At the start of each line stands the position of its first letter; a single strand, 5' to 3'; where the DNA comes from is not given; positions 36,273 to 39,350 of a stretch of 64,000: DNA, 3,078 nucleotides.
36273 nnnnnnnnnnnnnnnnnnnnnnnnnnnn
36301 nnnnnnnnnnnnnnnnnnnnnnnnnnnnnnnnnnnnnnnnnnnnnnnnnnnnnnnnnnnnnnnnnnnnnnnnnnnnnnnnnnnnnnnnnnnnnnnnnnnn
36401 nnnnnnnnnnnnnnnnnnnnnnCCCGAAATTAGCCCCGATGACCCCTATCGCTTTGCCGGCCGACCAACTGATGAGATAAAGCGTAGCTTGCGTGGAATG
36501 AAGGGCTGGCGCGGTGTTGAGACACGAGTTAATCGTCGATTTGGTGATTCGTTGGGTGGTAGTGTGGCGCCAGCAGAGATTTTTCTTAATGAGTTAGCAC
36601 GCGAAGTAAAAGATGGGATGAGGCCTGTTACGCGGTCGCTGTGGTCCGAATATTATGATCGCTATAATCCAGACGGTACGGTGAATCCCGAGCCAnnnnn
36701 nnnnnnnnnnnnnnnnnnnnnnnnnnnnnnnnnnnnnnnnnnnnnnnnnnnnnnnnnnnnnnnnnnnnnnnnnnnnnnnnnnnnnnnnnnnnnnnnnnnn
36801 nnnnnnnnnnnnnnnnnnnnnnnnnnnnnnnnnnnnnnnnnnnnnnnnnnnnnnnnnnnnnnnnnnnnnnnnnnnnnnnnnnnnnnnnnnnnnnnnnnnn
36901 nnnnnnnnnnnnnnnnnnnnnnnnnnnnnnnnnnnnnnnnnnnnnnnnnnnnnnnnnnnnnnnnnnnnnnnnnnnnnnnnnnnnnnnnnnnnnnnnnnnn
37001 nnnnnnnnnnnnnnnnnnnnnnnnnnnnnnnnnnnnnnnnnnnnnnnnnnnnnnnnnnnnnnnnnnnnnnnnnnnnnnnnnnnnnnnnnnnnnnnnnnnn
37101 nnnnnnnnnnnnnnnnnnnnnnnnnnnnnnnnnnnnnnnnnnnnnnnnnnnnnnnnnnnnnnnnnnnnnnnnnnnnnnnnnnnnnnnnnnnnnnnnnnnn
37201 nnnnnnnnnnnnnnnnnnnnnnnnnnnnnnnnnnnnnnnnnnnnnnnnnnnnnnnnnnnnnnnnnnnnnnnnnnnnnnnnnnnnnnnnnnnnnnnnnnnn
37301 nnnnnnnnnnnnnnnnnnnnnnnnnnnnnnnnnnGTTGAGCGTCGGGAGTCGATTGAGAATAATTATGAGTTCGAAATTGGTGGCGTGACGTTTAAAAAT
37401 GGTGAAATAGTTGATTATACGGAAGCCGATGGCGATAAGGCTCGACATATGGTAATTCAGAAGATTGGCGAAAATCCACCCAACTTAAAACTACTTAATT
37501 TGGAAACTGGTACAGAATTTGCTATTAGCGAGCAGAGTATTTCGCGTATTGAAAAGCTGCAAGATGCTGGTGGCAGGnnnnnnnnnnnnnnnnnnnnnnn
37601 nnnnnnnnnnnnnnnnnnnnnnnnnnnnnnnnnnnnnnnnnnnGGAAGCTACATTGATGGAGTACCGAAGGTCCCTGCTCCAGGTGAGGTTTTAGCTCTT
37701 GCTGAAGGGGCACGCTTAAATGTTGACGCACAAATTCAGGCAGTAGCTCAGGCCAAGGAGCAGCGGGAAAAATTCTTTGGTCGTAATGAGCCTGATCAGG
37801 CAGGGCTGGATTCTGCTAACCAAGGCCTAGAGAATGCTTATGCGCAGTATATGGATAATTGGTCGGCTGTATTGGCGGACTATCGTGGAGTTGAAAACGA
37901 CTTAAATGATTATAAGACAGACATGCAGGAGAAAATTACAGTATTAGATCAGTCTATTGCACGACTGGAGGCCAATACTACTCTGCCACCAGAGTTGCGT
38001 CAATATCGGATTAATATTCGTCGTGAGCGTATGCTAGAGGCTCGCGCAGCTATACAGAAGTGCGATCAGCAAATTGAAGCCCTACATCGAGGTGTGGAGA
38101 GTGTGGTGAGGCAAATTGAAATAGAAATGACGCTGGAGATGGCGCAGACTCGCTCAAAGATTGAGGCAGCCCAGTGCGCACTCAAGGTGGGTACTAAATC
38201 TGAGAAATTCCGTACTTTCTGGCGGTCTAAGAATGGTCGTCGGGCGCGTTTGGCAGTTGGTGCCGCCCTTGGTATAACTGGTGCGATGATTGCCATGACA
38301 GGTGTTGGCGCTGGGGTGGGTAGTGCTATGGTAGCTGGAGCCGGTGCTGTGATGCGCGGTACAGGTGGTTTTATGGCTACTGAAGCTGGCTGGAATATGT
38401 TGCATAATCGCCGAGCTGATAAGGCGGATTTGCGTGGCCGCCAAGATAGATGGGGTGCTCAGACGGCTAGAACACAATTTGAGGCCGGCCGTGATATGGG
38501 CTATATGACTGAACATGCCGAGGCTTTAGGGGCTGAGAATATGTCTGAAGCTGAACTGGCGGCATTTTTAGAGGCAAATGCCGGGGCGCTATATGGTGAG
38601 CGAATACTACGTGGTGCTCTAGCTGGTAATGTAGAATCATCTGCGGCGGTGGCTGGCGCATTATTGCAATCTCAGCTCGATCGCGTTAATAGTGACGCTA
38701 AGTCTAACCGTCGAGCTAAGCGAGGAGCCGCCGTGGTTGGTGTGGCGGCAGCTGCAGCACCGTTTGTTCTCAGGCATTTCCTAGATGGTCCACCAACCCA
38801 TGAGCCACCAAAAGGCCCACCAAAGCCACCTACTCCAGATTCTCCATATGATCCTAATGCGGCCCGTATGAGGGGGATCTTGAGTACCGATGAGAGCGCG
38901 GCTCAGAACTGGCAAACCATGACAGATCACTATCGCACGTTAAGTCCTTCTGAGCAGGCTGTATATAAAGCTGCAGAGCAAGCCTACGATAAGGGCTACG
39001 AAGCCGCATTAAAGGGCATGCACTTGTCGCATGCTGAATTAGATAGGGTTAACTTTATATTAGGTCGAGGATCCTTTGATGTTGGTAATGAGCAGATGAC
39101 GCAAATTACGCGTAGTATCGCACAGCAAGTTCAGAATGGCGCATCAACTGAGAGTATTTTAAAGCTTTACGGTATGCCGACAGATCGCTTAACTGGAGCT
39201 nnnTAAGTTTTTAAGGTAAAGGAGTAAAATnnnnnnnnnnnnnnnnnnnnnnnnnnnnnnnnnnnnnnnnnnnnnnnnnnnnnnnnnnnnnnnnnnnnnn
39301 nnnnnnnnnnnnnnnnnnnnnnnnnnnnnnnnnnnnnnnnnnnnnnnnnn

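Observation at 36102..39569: Giant 1033-aa coiled-coil / glycine-zipper protein with a small helical partner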

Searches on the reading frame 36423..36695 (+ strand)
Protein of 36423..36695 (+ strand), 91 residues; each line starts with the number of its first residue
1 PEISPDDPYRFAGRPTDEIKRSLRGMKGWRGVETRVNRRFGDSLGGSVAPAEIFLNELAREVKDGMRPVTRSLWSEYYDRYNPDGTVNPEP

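Call 89: search_solved_structures(query=A8, max_evalue=5)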
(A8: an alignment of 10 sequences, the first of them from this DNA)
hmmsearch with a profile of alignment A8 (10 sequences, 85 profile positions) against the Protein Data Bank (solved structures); distinct sequences matched with E-value up to 5: 7.
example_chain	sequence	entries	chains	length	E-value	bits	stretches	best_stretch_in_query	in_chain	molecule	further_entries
1b8k_A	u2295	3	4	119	0.37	14.2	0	55-77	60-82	PROTEIN (NEUROTROPHIN-3) | Neurotrophin-3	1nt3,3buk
9fik_A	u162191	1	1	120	0.38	14.2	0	55-77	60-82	Neurotrophin-3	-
9e5c_1c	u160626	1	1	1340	0.5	13.8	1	14-53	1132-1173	CMF5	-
3b1s_A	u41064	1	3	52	0.95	12.9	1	15-46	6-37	Flagellar biosynthetic protein flhB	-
6ckq_A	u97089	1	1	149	1.1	12.7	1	8-36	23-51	Transcription antitermination protein NusB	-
4lsb_A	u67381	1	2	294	1.8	12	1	38-69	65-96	lyase/mutase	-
8swl_A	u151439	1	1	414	1.9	12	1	42-67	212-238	Cytochrome P450 105Q4 Cyp105Q4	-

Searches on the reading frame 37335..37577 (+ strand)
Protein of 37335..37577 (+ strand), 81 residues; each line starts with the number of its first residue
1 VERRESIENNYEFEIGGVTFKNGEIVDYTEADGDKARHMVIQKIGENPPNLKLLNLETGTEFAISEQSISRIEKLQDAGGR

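Call 87: search_solved_structures(query=A6, max_evalue=5)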
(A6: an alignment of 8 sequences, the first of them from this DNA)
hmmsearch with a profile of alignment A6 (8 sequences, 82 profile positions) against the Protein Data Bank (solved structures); distinct sequences matched with E-value up to 5: 2.
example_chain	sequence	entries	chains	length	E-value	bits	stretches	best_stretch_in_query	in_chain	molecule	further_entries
7uwz_A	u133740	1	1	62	0.0042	20.3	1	20-47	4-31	De novo designed small beta-barrel protein 33_bp_sh3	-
5kzt_A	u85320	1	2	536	0.043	17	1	17-67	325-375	Peptide/nickel transport system substrate-binding protein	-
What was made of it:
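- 37365..37562 (+): Small beta-rich domain, aa ~422-487; probably an SH3-like small barrel. The only profile hit is a designed SH3-like small beta-barrel, E 0.004 (call 87).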

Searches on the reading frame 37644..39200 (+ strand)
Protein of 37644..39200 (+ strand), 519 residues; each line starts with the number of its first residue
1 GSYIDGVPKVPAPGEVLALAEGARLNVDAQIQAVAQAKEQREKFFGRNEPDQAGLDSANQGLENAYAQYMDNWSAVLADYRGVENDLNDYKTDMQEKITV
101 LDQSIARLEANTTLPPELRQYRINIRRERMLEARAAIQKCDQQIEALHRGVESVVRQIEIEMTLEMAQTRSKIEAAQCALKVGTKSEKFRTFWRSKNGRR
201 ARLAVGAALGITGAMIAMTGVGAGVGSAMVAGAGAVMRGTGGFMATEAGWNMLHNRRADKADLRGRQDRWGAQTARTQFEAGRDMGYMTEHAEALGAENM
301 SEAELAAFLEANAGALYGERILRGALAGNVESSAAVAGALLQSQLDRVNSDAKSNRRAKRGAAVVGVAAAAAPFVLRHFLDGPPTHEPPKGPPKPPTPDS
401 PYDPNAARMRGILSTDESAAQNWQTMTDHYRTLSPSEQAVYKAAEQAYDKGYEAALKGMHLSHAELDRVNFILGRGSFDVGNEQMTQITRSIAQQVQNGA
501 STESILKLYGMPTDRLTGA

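Call 33: find_homologous_proteins(query=A3, max_evalue=0.001)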
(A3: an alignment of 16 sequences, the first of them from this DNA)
Query A3 (16 sequences) (519 aa, profile of the alignment): 1 proteins with E <= 0.001 among 8000 candidates.
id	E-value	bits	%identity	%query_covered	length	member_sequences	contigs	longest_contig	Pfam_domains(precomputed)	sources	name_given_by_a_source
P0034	8.9e-151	522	46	94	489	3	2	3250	-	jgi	jgi:hypothetical protein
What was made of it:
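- Tried and rejected: Low-complexity words saturated the candidate list, so the search was effectively wasted (call 33).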

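Call 39: search_solved_structures(query=A3, max_evalue=10)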
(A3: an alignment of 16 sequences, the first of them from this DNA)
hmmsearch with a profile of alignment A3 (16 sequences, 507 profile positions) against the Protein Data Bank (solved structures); distinct sequences matched with E-value up to 10: 17.
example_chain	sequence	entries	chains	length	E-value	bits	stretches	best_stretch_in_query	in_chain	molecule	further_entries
7nmq_A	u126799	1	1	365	0.00085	21.7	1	59-248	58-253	Hemolysin BL lytic component L1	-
9tlt_A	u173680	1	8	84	0.006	18.9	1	73-154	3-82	Sc-apCC-2-KLHL20-4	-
3i2w_A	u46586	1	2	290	0.11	14.7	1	57-160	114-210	Syndapin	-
9lmp_R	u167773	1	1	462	0.39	12.9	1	61-135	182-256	G-protein coupled receptor 4,Soluble cytochrome b562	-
9yoi_D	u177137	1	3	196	0.48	12.6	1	112-194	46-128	Hemagglutinin HA2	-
1tpx_A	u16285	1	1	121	0.7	12.1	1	223-288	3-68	major prion protein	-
2zdi_A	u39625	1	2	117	0.79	11.9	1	77-161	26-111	Prefoldin subunit beta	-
1hs7_A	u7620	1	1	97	0.98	11.6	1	146-195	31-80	SYNTAXIN VAM3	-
6uur_A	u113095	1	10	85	1.9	10.7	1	223-266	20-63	Major prion protein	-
8tj7_B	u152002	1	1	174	2.1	10.5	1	106-194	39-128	Hemagglutinin HA2 chain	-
8tj6_B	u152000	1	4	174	2.1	10.5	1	106-194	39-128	Hemagglutinin HA2 chain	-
3eyj_B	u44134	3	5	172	2.3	10.4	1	112-194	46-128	Hemagglutinin HA2 chain | Hemagglutinin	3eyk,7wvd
8gv6_B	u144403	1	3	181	2.6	10.2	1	112-194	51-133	Hemagglutinin H14-HA2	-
5jw9_B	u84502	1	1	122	2.8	10.1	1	47-145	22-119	RNA polymerase II elongation factor ELL2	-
6v48_B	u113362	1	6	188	2.8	10.1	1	112-194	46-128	Hemagglutinin HA2 chain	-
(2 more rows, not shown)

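Call 40: predict_structure(alignment_id=A3)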
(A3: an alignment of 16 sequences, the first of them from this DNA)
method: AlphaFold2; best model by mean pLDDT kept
length: 519 residues; sequences in the alignment: 16
mean_pLDDT: 76.6   pTM: 0.55
mean pLDDT of the five models: 76.6, 76.0, 73.3, 71.7, 69.3
residues with pLDDT >= 90: 110; 70-90: 282; 50-70: 53; < 50: 74
segments of 3 or more residues with pLDDT < 50: 196-239, 380-399
pLDDT, mean of each block of 10 residues (from residue 1): 90 83 82 88 75 88 91 90 95 97 96 93 96 97 93 89 89 83 59 48 38 38 33 43 56 71 81 87 86 75 85 86 83 84 85 75 53 50 38 42 81 76 73 83 78 83 89 85 83 86 87 68
secondary structure, 60 per line:
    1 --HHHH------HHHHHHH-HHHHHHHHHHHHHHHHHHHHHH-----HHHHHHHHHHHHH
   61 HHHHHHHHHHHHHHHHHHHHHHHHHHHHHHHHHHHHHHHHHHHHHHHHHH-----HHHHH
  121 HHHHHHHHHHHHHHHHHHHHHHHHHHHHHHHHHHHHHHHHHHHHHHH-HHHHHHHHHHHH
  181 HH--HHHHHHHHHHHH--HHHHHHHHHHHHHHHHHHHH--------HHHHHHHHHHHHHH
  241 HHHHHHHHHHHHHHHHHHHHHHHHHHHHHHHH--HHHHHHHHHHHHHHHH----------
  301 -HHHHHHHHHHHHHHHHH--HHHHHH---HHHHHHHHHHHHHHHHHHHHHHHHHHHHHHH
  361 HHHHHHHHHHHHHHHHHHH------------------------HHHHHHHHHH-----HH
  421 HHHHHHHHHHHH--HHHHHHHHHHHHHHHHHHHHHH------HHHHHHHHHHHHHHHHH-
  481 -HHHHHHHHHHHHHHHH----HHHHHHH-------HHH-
elements in order: H3-6 H13-19 H21-42 H48-110 H116-167 H169-182 H185-196 H199-218 H227-272 H275-290 H302-318 H321-326 H330-379 H404-413 H419-432 H435-456 H463-479 H482-497 H502-508
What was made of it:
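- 37704..38231 (+): Cytoplasmic three-helix coiled-coil bundle, aa ~535-710, ending in the basic motif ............. AlphaFold2 model pLDDT 83-97, with helices at aa 535-556, 562-624 and 630-681 (call 40).
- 38247..38357 (+): Gly/Ala-zipper hydrophobic helical hairpin, aa 716-752; likely a re-entrant or oligomerising membrane element. AF2 predicts helix-turn-helix but at pLDDT below 50 (call 40).
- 38358..38717 (+): Helical domain between the hydrophobic segments, aa 753-872; inferred cytoplasmic. Contains the conserved motifs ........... and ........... pLDDT 75-87 (call 40).
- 38856..39200 (+): C-terminal six-helix domain, aa 919-1033; inferred extracytoplasmic. pLDDT 73-89 (call 40).
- On ClyA / Hbl / Nhe alpha-pore-forming toxins: The model's hairpin itself has low confidence (call 40).
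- Checked: Only one long coiled-coil hairpin (aa ~562-681) is supported by a structure model (call 40).
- AF2 predicts helix-turn-helix there (call 40). Its hydrophobic hairpin has pLDDT below 50 (call 40).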

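Call 43: search_solved_structures(query=A3, max_evalue=0.01, show_alignments=1)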
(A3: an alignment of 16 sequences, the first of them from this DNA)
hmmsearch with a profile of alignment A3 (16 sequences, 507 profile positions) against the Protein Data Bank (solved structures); distinct sequences matched with E-value up to 0.01: 2.
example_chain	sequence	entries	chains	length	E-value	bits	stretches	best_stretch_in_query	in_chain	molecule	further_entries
7nmq_A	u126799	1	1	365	0.00085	21.7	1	59-248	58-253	Hemolysin BL lytic component L1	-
9tlt_A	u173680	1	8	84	0.006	18.9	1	73-154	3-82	Sc-apCC-2-KLHL20-4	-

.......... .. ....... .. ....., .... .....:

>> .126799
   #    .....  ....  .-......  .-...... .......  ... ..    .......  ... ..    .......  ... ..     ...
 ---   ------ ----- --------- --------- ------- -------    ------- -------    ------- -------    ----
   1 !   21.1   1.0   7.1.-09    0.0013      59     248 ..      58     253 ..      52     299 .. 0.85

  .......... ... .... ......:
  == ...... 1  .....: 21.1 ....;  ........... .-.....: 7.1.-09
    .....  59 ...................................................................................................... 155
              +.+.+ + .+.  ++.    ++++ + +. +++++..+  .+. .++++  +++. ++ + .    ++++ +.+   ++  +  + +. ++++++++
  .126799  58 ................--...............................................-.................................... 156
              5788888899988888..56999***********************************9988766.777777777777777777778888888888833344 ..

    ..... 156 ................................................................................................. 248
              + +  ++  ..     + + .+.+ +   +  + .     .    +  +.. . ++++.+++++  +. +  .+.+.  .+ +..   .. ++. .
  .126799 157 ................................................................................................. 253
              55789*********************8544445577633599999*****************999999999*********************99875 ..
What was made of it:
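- Closest known: Hbl lytic component L1 and the ClyA/Nhe/Hbl family of alpha-helical pore-forming toxins. Same: The profile hit to 7nmq_A has E 8.5e-4 (call 43).
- A weak profile match to the pore-former Hbl-L1 exists (call 43). The alignment runs from the helical bundle into the Gly/Ala-rich hydrophobic hairpin (calls 39, 43).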

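Call 78: fold_search(model_id=the predicted structure, library=pdb)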
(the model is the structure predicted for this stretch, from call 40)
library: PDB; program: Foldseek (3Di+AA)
matches with E <= 10: 208; with E <= 0.001: 0
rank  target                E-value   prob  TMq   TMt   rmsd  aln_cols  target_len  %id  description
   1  9mg8_B                3.5e-01  0.21  0.13  0.18  33.2       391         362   17  Crystal Structure of b-iTHR-110 (released 2025-12-17)
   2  7n6g_6A               4.2e-01  0.28  0.17  0.06  51.0       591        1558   13  C1 of central pair (released 2022-05-18)
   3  7ocy_B                6.3e-01  0.13  0.11  0.10  29.7       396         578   12  Enterococcus faecalis EfrCD in complex with a nanobody (released 2022-05-18)
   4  6zbc_A                7.5e-01  0.10  0.13  0.12  31.2       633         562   10  Merozoite surface protein 1 (MSP-1) from Plasmodium falciparum, main conformation (released 2021-05-19)
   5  7a27_AAA              8.5e-01  0.06  0.09  0.11  28.6       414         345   12  Structure of soluble SmhA crystal form 2 of the tripartite alpha-pore forming toxin, Smh, from Serratia marcescens. (released 2021-03-31)
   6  7ehl_A                8.9e-01  0.11  0.11  0.11  29.6       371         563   15  Cryo-EM structure of human ABCB8 transporter in nucleotide binding state (released 2021-05-05)
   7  5och_F                1.0e+00  0.10  0.11  0.10  33.3       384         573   16  The crystal structure of human ABCB8 in an outward-facing state (released 2018-07-25)
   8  3lg7_C                1.3e+00  0.51  0.10  0.34  18.1       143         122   11  Crystal structure of HIV epitope-scaffold 4E10_S0_1EZ3A_002_C (released 2010-09-22)
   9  8auc_A                1.3e+00  0.18  0.16  0.18  30.0       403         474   15  Structure of peptidoglycan hydrolase Cg1735 from Corynebacterium glutamicum, trigonal crystal form (released 2023-01-18)
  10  6zbf_A                1.4e+00  0.08  0.13  0.12  30.5       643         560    9  Merozoite surface protein 1 (MSP-1) from Plasmodium falciparum, alternative conformation 3 (released 2021-05-19)
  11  6ikn_A                1.7e+00  0.11  0.10  0.13  18.4       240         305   13  Crystal structure of the GAS7 F-BAR domain (released 2019-10-16)
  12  9a3b_MODEL_1_A        1.7e+00  0.08  0.11  0.12  33.6       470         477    8  Model of E. coli PtsG by in-cell photo-crosslinking MS and deep learning (released 2023-02-24)
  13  9mg8_A                1.8e+00  0.09  0.13  0.17  33.9       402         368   17  Crystal Structure of b-iTHR-110 (released 2025-12-17)
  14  8glv_Fm               1.8e+00  0.03  0.09  0.02  71.6       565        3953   13  96-nm repeat unit of doublet microtubules from Chlamydomonas reinhardtii flagella (released 2023-05-31)
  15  3syv_D                1.9e+00  0.18  0.11  0.20  16.2       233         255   13  Crystal structure of mPACSIN 3 F-BAR domain mutant (released 2012-05-16)
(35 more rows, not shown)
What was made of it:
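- On ClyA / Hbl / Nhe alpha-pore-forming toxins: In Foldseek, SmhA scores E 0.85, probability 0.06 and TM 0.09, and MakA scores E 3.7 (call 78).
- SmhA and MakA appear among the non-significant Foldseek hits (call 78). SmhA scores probability 0.06 and TM 0.09 (call 78).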

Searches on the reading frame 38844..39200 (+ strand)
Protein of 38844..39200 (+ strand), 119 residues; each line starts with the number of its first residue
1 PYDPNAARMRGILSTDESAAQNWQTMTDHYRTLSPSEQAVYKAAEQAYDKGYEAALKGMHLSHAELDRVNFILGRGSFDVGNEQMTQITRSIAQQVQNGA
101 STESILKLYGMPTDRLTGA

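Call 88: search_solved_structures(query=A7, max_evalue=5)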
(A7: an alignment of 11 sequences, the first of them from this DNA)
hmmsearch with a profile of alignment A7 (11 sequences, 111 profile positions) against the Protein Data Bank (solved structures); distinct sequences matched with E-value up to 5: 11.
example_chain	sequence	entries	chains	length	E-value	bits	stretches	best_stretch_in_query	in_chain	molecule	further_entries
3qe6_A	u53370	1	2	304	0.018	19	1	24-76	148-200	Protein kinase C and casein kinase II substrate protein 3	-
3m3w_A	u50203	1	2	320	0.019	18.9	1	24-76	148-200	Protein kinase C and casein kinase II substrate protein 3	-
3syv_A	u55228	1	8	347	0.021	18.8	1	24-76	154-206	Protein kinase C and casein kinase II substrate protein 3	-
9l08_A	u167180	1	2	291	0.023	18.7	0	51-90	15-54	Covalently Connected Cytochrome c555 trimer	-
8e0o_B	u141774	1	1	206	0.059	17.3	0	59-90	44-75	hetBGL03-15-18b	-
7pc1_A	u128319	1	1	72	0.34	14.9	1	79-106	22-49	StbA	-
7udj_H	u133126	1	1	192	0.64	14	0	71-93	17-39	De novo designed helical repeat protein RPB_PEW3_R4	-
2gsv_A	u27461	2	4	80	1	13.3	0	34-67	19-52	Hypothetical protein yvfG | Uncharacterized protein yvfG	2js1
8e0o_A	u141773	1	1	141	1.1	13.2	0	61-93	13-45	hetBGL03-15-18a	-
4ewj_A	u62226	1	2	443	1.2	13.1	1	62-107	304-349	Enolase 2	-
6nb2_A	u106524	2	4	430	1.8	12.5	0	40-74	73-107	Enolase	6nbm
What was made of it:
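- Tried and rejected: Per-domain PDB profile searches for the N-region, the beta-domain and the C-domain gave only a weak hit to a designed SH3-like barrel (calls 87-89).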

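Call 95: search_protein_families(library=pfam, proteins=[window:38844-39200:+], max_evalue=1)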
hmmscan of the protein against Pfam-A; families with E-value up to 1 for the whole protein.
seq(119 aa): 1 family
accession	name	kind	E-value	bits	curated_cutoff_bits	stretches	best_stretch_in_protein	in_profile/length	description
PF18858.6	LPD39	-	0.0038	17.4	27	1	7-51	109-153/198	Large polyvalent protein associated domain 39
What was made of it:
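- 38856..39200 (+): No PDB or Pfam match (calls 88, 95).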
